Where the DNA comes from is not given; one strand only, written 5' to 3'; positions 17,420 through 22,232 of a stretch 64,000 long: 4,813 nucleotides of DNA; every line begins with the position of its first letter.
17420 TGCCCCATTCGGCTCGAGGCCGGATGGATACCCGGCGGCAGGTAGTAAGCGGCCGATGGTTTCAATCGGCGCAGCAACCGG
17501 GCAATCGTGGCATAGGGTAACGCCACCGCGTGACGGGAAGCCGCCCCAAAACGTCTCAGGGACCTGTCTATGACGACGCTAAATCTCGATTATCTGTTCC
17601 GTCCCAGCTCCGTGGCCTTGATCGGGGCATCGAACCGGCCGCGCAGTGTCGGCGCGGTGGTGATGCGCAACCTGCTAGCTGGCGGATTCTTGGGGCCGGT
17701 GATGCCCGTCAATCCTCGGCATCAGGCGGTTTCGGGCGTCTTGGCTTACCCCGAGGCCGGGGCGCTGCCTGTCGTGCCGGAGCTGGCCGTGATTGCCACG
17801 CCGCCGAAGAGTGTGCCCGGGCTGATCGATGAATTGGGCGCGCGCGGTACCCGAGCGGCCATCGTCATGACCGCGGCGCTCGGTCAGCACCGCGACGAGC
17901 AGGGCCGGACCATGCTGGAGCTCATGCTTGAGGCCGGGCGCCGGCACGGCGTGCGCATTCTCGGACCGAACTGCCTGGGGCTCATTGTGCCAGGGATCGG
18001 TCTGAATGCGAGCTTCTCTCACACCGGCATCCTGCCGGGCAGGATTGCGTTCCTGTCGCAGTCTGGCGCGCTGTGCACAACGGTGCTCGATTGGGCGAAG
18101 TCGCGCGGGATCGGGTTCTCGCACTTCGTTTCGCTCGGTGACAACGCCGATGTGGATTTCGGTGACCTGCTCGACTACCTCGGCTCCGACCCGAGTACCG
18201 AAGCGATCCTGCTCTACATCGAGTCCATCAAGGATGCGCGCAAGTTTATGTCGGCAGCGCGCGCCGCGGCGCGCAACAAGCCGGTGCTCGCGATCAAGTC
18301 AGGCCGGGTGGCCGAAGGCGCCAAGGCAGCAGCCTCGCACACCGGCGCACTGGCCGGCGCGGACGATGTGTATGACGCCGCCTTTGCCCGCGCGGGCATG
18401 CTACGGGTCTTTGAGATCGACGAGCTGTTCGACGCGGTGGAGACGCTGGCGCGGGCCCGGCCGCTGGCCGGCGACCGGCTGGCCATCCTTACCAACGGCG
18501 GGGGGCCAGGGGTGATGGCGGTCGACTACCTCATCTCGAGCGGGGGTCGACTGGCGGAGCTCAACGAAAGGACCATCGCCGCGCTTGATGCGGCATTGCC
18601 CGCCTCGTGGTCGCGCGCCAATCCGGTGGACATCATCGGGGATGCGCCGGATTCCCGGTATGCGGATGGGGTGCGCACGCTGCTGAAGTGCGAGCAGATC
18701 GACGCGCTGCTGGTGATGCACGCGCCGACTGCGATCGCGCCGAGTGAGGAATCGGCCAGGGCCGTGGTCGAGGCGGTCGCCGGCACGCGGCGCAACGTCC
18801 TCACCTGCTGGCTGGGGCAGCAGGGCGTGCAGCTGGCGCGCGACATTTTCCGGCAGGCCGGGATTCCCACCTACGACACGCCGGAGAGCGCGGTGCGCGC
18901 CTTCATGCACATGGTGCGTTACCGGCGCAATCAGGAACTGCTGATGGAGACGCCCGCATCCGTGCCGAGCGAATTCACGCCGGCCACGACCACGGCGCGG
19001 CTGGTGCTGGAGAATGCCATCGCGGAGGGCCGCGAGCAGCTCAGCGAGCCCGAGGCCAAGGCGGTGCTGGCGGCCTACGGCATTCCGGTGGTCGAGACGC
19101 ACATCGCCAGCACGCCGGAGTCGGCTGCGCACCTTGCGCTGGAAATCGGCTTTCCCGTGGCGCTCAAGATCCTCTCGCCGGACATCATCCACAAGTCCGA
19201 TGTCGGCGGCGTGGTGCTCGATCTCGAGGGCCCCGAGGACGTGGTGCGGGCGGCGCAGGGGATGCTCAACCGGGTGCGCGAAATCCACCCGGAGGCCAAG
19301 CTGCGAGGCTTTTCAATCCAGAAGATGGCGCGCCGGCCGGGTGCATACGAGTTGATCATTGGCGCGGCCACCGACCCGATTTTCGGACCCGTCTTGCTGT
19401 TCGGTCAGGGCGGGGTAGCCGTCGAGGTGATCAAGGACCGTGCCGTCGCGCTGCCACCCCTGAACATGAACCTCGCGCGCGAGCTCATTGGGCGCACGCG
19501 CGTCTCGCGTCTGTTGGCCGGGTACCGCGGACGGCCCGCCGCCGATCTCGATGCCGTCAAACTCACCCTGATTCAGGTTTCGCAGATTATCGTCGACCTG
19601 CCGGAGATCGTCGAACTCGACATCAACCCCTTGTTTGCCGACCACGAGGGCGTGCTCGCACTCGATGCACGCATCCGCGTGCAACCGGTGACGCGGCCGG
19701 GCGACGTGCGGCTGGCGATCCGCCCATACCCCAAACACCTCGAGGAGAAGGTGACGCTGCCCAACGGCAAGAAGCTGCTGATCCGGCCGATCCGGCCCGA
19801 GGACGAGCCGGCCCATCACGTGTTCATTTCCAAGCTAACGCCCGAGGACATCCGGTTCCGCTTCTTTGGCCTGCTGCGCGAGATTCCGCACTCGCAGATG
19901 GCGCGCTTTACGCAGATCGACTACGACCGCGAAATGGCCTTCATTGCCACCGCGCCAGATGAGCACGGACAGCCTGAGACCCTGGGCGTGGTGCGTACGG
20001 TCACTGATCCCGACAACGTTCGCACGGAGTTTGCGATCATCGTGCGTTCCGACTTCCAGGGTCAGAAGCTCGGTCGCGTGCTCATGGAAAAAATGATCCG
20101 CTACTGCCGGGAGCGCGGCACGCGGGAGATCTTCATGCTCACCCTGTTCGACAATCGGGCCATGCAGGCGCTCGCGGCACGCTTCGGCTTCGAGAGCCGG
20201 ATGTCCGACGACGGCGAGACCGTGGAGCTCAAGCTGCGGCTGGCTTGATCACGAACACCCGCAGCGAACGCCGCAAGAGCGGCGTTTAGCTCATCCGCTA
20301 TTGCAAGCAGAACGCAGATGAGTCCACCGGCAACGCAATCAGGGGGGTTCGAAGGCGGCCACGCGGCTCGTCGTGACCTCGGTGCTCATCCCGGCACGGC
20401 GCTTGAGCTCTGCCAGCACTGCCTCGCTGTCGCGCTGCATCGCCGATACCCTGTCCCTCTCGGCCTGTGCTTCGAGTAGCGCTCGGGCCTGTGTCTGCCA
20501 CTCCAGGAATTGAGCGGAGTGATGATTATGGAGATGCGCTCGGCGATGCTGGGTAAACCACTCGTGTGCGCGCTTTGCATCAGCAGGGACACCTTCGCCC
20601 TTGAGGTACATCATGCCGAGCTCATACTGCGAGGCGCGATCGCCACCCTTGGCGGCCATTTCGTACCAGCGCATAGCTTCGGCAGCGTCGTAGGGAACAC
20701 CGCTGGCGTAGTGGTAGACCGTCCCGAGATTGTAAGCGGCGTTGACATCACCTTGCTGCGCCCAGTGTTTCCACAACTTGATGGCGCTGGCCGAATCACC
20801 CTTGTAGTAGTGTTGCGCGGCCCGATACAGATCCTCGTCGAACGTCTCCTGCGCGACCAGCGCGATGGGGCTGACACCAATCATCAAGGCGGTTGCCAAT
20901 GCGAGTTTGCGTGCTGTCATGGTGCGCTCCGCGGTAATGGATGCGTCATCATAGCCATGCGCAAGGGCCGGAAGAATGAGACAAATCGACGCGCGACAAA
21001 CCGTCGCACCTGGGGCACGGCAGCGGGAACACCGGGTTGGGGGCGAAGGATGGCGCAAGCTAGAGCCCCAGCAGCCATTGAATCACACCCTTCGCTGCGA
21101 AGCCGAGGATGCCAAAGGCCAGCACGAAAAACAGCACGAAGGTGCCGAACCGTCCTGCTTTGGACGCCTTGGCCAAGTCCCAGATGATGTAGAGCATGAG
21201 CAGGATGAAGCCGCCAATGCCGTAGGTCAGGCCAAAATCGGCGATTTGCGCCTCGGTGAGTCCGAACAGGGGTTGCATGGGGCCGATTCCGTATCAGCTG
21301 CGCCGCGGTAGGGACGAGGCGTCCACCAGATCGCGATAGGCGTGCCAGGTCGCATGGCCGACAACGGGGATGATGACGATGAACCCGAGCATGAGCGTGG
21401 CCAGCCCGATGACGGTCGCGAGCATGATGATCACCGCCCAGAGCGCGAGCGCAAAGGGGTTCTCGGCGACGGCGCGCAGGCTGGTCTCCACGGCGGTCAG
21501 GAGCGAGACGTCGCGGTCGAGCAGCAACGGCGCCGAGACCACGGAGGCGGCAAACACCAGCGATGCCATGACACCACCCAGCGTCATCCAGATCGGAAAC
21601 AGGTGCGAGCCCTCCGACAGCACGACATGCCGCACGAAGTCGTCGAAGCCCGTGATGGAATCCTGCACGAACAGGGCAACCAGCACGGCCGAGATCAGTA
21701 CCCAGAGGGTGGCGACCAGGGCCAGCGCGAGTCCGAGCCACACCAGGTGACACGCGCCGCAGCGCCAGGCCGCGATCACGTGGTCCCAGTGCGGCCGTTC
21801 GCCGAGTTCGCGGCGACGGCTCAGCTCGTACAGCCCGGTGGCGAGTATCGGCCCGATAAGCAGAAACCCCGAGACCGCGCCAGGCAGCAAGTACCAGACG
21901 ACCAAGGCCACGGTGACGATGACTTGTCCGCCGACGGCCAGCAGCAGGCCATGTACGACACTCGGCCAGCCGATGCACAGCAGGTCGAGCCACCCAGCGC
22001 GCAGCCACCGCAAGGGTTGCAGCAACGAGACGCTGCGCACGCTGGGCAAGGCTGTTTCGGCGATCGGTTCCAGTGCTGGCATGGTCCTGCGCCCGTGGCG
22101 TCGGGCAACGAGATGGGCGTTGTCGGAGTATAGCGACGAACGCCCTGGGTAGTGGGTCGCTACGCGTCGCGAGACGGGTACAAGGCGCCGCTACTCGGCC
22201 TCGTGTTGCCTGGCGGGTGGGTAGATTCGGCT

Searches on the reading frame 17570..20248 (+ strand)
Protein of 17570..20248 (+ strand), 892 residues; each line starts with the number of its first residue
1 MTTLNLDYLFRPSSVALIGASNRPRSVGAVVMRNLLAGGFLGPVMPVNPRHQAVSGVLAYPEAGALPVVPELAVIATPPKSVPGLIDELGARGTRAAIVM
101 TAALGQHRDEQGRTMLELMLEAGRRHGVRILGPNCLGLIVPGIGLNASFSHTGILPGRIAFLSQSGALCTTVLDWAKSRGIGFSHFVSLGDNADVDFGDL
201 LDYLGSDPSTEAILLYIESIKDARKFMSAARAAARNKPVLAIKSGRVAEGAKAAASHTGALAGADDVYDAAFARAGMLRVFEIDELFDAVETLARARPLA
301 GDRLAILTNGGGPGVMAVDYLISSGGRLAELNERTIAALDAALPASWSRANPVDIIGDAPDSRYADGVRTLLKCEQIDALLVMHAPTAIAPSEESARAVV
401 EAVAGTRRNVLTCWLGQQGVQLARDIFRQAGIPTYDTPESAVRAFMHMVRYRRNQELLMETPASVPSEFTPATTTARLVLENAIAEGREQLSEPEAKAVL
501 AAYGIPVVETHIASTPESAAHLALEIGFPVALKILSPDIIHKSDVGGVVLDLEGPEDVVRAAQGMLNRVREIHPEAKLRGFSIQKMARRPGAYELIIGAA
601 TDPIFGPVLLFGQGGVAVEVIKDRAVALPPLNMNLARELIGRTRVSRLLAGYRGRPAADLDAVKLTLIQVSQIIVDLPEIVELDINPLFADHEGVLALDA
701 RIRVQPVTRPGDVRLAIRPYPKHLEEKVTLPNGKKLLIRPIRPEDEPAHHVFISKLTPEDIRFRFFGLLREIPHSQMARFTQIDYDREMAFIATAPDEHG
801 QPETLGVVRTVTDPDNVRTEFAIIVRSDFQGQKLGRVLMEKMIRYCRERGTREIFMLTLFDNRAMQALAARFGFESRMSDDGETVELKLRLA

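Call 73: search_protein_families(library=pfam, proteins=[window:17570-20248:+], max_evalue=0.00001)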
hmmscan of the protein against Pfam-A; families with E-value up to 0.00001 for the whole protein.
window:17570-20248:+ (892 aa): 8 families
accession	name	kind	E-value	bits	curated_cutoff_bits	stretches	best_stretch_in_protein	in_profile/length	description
PF13549.11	ATP-grasp_5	-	2.1e-95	318.7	27.6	1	483-704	2-221/221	ATP-grasp domain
PF13607.11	Succ_CoA_lig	-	4.2e-62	208.4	27.4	1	156-293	1-138/138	Succinyl-CoA ligase like flavodoxin domain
PF13380.12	CoA_binding_2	-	1.6e-22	80.6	22.8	1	14-139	2-114/116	CoA binding domain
PF00583.31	Acetyltransf_1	-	5e-13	49.8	20.7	1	776-874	20-116/116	Acetyltransferase (GNAT) family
PF19045.5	Ligase_CoA_2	-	3.4e-09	37.4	23.7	1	305-443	2-146/162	Ligase-CoA domain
PF13302.13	Acetyltransf_3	-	2.9e-08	34.9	25.4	1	736-875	2-138/138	Acetyltransferase (GNAT) domain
PF02629.25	CoA_binding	-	3.7e-07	31.2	22.3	1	12-102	3-96/97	CoA binding domain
PF13508.13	Acetyltransf_7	-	3.5e-06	27.7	27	1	805-875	15-83/84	Acetyltransferase (GNAT) domain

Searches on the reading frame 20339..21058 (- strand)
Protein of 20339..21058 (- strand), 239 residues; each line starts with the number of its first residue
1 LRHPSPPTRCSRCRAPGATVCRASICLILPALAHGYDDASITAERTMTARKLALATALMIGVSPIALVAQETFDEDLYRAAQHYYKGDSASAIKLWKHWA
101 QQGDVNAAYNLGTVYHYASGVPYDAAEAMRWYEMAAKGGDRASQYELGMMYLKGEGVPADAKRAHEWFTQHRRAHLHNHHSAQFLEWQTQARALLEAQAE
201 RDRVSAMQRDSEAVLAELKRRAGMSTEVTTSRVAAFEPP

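Call 73: search_protein_families(library=pfam, proteins=[window:20339-21058:-], max_evalue=0.00001)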
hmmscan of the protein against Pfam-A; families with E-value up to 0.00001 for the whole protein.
window:20339-21058:- (239 aa): 1 family
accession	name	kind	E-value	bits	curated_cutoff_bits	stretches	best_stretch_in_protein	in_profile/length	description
PF08238.18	Sel1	-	3.8e-16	59.3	30.7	2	142-170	2-30/36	Sel1 repeat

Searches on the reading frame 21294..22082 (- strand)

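Call 73: search_protein_families(library=pfam, proteins=[window:21294-22082:-], max_evalue=0.00001)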
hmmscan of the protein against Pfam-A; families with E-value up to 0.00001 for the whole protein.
window:21294-22082:- (262 aa): 1 family
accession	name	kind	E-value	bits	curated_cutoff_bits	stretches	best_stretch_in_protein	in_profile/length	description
PF09955.14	DUF2189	-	1.1e-33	116.5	26.2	1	66-189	2-126/126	Predicted integral membrane protein (DUF2189)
